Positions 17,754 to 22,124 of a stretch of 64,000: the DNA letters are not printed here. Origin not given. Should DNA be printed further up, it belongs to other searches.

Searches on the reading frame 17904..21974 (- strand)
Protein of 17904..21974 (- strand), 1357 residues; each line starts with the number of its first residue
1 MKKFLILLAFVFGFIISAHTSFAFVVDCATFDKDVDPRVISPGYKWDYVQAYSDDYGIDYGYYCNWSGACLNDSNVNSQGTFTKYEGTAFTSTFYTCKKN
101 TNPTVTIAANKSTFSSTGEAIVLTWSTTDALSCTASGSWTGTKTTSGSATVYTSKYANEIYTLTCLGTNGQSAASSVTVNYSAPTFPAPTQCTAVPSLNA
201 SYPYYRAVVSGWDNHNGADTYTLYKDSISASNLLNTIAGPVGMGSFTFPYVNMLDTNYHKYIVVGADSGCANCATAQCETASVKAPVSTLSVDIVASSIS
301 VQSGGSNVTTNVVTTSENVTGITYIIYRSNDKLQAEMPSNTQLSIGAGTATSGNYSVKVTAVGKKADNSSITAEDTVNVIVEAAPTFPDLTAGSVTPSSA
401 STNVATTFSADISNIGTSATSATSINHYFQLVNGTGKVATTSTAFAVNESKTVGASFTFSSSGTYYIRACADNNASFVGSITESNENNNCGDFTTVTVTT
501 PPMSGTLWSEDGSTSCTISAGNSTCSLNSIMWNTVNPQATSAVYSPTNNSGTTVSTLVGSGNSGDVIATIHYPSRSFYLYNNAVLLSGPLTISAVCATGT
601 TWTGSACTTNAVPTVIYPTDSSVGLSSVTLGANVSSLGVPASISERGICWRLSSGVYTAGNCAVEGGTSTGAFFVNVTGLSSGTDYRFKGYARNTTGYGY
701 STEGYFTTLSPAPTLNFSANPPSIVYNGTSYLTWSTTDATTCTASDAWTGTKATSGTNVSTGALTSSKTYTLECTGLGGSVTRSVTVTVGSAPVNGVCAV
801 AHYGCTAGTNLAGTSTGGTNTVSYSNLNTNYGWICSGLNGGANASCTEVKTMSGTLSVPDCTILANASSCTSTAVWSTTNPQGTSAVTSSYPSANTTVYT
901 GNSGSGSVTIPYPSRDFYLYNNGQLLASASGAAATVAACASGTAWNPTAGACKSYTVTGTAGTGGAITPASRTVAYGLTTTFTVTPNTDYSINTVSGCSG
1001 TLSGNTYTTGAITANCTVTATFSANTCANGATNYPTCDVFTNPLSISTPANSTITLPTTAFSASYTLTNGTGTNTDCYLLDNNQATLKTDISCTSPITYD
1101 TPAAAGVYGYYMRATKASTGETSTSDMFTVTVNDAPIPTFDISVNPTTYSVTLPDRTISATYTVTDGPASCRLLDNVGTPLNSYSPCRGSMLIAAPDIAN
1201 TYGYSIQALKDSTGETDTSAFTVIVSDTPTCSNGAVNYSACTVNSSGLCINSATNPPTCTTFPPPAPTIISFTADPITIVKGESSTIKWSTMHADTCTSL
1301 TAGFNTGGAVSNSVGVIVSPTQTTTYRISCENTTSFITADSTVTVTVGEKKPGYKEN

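Call 78: search_protein_families(library=pfam, proteins=[window:17904-21974:-], max_evalue=0.00001)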
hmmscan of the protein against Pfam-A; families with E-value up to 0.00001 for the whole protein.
window:17904-21974:- (1357 aa): 1 family
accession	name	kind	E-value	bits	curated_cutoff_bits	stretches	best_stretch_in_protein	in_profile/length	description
PF07705.17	CARDB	-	1e-10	42.2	22.7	1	388-490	2-98/101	CARDB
